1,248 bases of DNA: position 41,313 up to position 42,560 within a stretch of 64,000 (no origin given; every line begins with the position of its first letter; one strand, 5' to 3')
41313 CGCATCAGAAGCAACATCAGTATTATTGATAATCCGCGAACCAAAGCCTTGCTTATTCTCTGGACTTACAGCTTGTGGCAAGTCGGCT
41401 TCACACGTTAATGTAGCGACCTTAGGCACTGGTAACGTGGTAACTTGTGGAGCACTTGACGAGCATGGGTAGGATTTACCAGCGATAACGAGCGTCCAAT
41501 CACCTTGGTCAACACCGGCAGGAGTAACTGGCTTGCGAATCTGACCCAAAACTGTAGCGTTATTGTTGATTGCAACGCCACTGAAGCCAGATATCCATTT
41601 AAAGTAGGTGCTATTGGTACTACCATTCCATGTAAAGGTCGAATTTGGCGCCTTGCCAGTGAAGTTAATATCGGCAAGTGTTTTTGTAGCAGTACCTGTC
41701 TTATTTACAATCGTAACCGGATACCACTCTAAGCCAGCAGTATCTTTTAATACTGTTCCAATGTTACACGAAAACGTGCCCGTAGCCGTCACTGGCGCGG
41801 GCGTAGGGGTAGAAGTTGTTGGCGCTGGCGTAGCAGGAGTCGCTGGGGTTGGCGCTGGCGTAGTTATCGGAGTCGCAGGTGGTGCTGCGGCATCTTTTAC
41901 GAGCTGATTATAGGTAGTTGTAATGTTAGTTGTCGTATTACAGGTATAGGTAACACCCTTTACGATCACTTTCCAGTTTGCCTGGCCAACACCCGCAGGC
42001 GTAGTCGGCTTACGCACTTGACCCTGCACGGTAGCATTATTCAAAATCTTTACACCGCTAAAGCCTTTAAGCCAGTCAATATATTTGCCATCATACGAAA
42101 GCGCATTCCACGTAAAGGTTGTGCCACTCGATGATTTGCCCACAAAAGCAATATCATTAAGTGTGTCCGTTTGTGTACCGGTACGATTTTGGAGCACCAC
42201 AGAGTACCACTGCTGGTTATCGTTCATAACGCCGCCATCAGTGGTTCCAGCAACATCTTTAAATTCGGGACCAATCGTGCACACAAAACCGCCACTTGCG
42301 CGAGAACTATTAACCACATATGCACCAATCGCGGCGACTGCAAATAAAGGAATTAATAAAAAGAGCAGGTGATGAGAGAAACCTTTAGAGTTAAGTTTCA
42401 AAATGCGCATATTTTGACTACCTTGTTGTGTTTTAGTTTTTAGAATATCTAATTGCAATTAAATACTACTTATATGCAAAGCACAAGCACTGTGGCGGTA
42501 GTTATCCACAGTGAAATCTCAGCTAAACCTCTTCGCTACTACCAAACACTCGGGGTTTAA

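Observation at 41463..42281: Unrecognised Cys-bracketed ~110-aa module present three times in two secreted proteins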

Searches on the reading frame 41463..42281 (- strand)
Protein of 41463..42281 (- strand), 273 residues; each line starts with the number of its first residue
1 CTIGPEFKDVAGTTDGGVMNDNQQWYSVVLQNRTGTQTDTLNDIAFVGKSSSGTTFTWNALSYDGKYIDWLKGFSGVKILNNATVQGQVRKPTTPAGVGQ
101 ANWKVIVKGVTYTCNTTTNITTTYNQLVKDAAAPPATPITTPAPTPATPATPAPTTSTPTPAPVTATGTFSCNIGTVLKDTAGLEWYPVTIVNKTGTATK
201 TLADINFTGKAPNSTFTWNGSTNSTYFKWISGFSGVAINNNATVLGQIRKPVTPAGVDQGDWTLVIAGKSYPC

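Call 80: search_dna_similar(query=window:41463-42281:-, collection=phages, mode=protein, max_evalue=0.001, max_rows=5)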
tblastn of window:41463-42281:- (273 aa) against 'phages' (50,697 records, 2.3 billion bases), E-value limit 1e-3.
No match.

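Call 81: search_dna_similar(query=window:41463-42281:-, collection=plasmids, mode=protein, max_evalue=0.001, max_rows=5)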
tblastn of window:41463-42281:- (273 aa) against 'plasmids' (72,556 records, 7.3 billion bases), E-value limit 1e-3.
No match.

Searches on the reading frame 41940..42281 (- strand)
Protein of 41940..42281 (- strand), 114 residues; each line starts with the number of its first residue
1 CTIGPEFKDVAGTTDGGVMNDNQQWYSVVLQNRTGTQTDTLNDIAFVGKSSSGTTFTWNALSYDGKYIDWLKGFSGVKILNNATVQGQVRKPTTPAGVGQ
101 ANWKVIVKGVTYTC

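Call 5: find_homologous_proteins(query=window:41940-42281:-, max_evalue=0.001)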
Query window:41940-42281:-: no candidate shares three 5-residue words with the query. No homologue found.

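Call 13: find_related_loci(query=A1, collection=genome_contigs, flank=6000)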
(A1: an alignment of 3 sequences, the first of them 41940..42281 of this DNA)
Query A1 (114 aa) in genome_contigs; peptide patterns used: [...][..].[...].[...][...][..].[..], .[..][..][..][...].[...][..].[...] (x = any residue, [..] = any of these).
42 stretches matched a pattern; 1 encode a relative of the query (tblastn E <= 1e-3); 1 distinct loci.
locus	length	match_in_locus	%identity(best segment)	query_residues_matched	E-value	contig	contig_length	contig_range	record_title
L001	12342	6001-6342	92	1-114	2e-71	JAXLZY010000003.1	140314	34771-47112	MAG: Candidatus Saccharimonadales bacterium isolate STL-PAT14 C2.246.fa-3, whole genome shotgun sequence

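Call 15: search_protein_representatives(alignment_id=A1)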
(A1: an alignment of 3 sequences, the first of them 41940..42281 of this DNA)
Query: 3 sequences, 105 profile positions. Proteins with E-value up to 0.001 (for the whole library): 8; up to 1e-10: 4; up to 1e-30: 3. The best 8 are listed.
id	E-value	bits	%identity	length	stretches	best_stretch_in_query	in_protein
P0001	2.7e-76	269.0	-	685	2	1-105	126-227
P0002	5.5e-60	216.6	-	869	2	1-105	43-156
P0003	2.6e-43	163.0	-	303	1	1-105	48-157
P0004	1.0e-25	106.4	-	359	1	1-105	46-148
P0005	2.0e-06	44.5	-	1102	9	5-59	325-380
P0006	9.7e-06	42.2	-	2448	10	62-96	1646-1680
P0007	1.3e-04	38.6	-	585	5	19-63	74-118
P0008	3.1e-04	37.4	-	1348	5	3-53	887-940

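Call 26: predict_structure(alignment_id=A2)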
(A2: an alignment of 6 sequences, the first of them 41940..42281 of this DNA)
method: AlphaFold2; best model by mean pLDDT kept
length: 114 residues; sequences in the alignment: 6
mean_pLDDT: 85.4   pTM: 0.79
mean pLDDT of the five models: 85.4, 84.9, 84.0, 80.4, 74.7
residues with pLDDT >= 90: 62; 70-90: 38; 50-70: 6; < 50: 8
segments of 3 or more residues with pLDDT < 50: 14-18
pLDDT, mean of each block of 10 residues (from residue 1): 84 47 83 89 94 94 88 83 91 91 93 93
secondary structure, 60 per line:
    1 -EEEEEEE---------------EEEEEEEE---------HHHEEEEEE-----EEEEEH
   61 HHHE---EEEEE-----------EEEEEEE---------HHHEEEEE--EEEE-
elements in order: E2-8 E24-31 E44-49 E55-59 H60-63 E68-72 E84-90 E103-107 E110-113

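Call 28: fold_search(model_id=the predicted structure, library=pdb)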
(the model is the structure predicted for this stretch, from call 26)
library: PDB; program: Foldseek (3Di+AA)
matches with E <= 10: 879; with E <= 0.001: 0
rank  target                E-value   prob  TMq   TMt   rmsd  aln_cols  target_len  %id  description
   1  3sb3                  2.7e-03  1.00  0.44  0.48   4.8       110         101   14  Crystal structure of an apag protein (PA1934) from pseudomonas aeruginosa pao1 at 1.83 A resolution (released 2011-06-29)
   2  3nrf_A                3.5e-03  1.00  0.47  0.51   5.0       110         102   14  Crystal structure of an apag protein (PA1934) from pseudomonas aeruginosa pao1 at 1.50 A resolution (released 2010-07-28)
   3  1nbc_A                8.6e-03  0.89  0.32  0.25  13.7       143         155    8  BACTERIAL TYPE 3A CELLULOSE-BINDING DOMAIN (released 1997-09-26)
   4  4jo5                  1.1e-02  0.60  0.25  0.19  12.8       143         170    9  CBM3a-L domain with flanking linkers from scaffoldin cipA of cellulosome of Clostridium thermocellum (released 2013-07-17)
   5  3nrf_B                1.2e-02  1.00  0.45  0.49   4.8       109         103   15  Crystal structure of an apag protein (PA1934) from pseudomonas aeruginosa pao1 at 1.50 A resolution (released 2010-07-28)
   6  5tfy_A                2.7e-02  0.97  0.46  0.34   7.1       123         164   12  The archaeal flagellum of Methanospirillum hungatei strain JF1. (released 2016-12-07)
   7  4b9f_A                3.4e-02  0.47  0.28  0.22  13.6       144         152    8  High resolution structure for family 3a carbohydrate binding module from the cipA scaffolding of clostridium thermocel (released 2012-09-12)
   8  4p94_A                3.8e-02  0.98  0.50  0.49   7.5       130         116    8  The crystal structure of the soluble domain of Sulfolobus acidocaldarius FlaF (residues 35-164) (released 2015-04-22)
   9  5z1l_A                4.2e-02  0.97  0.54  0.34   6.1       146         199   13  Cryo-EM structure of Methanoccus maripaludis archaellum (released 2019-02-13)
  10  2wob_A                4.5e-02  0.44  0.33  0.27  12.2       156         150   12  3b' carbohydrate-binding module from the Cel9V glycoside hydrolase from Clostridium thermocellum. Orthorhombic structu (released 2009-12-29)
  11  6xx1_A                4.7e-02  0.47  0.31  0.25  12.7       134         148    7  The unique CBM3-Clocl_1192 of Hungateiclostridium clariflavum (released 2020-05-06)
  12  9eq7_J                7.8e-02  0.96  0.48  0.34   4.8       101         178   11  Halobacterium salinarum archaellum filament (released 2024-07-17)
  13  6xx1_D                7.8e-02  0.38  0.31  0.26  12.7       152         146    8  The unique CBM3-Clocl_1192 of Hungateiclostridium clariflavum (released 2020-05-06)
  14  2qte_A                9.2e-02  0.44  0.30  0.32   6.6       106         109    8  Crystal Structure of Novel Immune-Type Receptor 11 Extracellular Fragment Mutant N30D (released 2008-09-02)
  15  6xx1_C                1.1e-01  0.44  0.35  0.28  12.3       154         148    9  The unique CBM3-Clocl_1192 of Hungateiclostridium clariflavum (released 2020-05-06)
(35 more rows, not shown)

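Call 29: find_encoding_contigs(protein=P0004, flank=8000, max_places=4)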
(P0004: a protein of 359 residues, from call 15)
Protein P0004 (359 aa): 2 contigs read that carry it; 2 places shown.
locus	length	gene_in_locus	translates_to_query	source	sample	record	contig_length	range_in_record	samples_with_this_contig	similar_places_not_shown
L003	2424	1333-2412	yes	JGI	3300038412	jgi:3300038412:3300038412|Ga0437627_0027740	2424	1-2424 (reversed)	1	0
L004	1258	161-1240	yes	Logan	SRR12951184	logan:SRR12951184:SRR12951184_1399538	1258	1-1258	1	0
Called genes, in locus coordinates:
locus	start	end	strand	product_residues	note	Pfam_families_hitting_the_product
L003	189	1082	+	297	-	-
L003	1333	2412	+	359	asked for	-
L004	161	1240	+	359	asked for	-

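Call 30: find_encoding_contigs(protein=P0001, flank=8000, max_places=4)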
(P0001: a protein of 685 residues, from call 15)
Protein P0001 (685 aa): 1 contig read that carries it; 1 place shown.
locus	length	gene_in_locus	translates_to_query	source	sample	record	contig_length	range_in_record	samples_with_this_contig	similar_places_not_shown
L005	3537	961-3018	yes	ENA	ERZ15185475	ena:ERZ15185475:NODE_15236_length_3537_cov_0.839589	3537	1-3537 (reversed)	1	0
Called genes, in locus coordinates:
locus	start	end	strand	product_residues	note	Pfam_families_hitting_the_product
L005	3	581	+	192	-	?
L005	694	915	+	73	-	-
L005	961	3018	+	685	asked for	-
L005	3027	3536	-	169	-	?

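Call 36: search_solved_structures(query=A4, max_evalue=10, show_alignments=2)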
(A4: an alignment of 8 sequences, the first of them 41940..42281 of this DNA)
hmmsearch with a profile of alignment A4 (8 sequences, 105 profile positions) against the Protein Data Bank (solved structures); distinct sequences matched with E-value up to 10: 0.

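Call 37: search_protein_families(library=pfam, alignment_id=A4, max_evalue=10)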
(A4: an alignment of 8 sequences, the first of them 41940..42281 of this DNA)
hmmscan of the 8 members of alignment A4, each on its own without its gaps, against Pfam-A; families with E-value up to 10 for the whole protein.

A. member 1, window:41940-42281:- (114 aa): 1 family
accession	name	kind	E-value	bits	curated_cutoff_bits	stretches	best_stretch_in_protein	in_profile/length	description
PF00853.24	Runt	-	0.0098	15.9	27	1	8-58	45-98/129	Runt domain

B. families by the number of members that match (of 8 scanned): 3 families
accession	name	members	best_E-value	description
PF00853.24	Runt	2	0.0098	Runt domain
PF18244.6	CttA_N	2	0.062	Cellulose-binding protein CttA N-terminal domain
PF14292.12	SusE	1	0.017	SusE outer membrane protein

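Call 50: fold_search(model_id=the predicted structure, library=viral)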
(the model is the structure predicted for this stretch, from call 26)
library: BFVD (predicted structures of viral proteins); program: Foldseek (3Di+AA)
matches with E <= 10: 714; with E <= 0.001: 0
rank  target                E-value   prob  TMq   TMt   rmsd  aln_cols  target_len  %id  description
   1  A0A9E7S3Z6            1.8e-02  0.98  0.43  0.28   6.9       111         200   16  (no name in the UniProt tables at hand)
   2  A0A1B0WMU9            4.1e-02  0.94  0.40  0.33   5.0        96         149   10  (no name in the UniProt tables at hand)
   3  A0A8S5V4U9            5.8e-02  0.21  0.23  0.17  17.8       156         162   15  Uncharacterized protein [Siphoviridae sp. ct87j35]
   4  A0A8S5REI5            6.4e-02  0.20  0.22  0.08  13.6       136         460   10  Uncharacterized protein [virus sp. ctL1g6]
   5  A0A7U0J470            6.8e-02  0.82  0.40  0.28   6.4       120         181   12  (no name in the UniProt tables at hand)
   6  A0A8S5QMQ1            7.6e-02  0.15  0.21  0.17  11.1        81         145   15  Tail fiber protein [Caudovirales sp. ctSH72]
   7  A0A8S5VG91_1          8.0e-02  0.25  0.26  0.05  11.5       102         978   17  Uncharacterized protein [Myoviridae sp. ctkfK18]
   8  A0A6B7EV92            9.0e-02  0.15  0.21  0.14  15.0       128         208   12  (no name in the UniProt tables at hand)
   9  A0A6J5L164            9.5e-02  0.90  0.43  0.27   4.8       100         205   12  Uncharacterized protein [uncultured Caudovirales phage]
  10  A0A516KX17            9.5e-02  0.23  0.22  0.06  14.0        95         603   16  (no name in the UniProt tables at hand)
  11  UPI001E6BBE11         1.1e-01  0.41  0.32  0.11  10.0       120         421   16  (no name look-up for this kind of identifier)
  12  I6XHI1                1.1e-01  0.38  0.32  0.06  14.7       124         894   15  Uncharacterized protein [Vibrio phage phi-pp2]
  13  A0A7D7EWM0            1.1e-01  0.13  0.20  0.10  15.2       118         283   17  (no name in the UniProt tables at hand)
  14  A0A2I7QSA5            1.2e-01  0.97  0.48  0.15   3.7        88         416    9  (no name in the UniProt tables at hand)
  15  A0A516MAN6            1.2e-01  0.44  0.27  0.29   7.3        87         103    7  (no name in the UniProt tables at hand)
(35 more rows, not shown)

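Call 54: search_protein_families(library=ncbifam, proteins=[P0004], max_evalue=10)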
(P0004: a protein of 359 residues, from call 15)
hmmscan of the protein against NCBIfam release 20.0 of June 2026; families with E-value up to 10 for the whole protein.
P0004 (359 aa): 3 families
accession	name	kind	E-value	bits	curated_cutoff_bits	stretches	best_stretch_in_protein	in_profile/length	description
NF005846.3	PRK07764.1-6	equivalog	0.64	9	625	1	164-273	439-546/628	DNA polymerase III subunit gamma and tau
TIGR04526.1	predic_Ig_block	subfamily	4.7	6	150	1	166-256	93-188/693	putative immunoglobulin-blocking virulence protein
NF008975.0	PRK12323.1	equivalog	4.8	5.7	875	1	163-275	381-490/709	DNA polymerase III subunit gamma/tau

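Call 55: search_protein_families(library=pfam, proteins=[P0004], max_evalue=10)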
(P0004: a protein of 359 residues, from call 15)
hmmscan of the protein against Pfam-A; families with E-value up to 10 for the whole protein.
P0004 (359 aa): 0 families

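Call 57: find_homologous_proteins(query=A4, max_evalue=0.001)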
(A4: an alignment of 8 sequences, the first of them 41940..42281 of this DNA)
Query A4 (8 sequences): 744 candidates shared short words with the query, none scored E <= 0.001.

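Call 60: find_related_loci(query=A5, collection=metagenome_contigs, flank=6000)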
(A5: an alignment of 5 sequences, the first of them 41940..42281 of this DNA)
Query A5 (114 aa) in metagenome_contigs; peptide patterns used: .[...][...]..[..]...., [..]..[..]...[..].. (x = any residue, [..] = any of these).
61 stretches matched a pattern, but none encodes a relative of the query by tblastn (E <= 1e-3).

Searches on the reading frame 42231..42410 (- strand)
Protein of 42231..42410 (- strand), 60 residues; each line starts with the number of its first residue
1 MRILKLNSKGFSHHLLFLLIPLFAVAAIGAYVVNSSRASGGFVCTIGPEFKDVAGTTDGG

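Call 54: search_protein_families(library=ncbifam, proteins=[window:42231-42410:-], max_evalue=10)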
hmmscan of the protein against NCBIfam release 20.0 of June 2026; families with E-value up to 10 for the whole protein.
seq(60 aa): 0 families

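Call 55: search_protein_families(library=pfam, proteins=[window:42231-42410:-], max_evalue=10)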
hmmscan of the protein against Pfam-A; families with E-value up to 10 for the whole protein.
seq(60 aa): 1 family
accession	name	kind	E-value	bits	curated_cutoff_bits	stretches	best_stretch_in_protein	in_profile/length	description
PF06796.16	NapE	-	0.17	11.9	25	1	15-31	22-38/54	Periplasmic nitrate reductase protein NapE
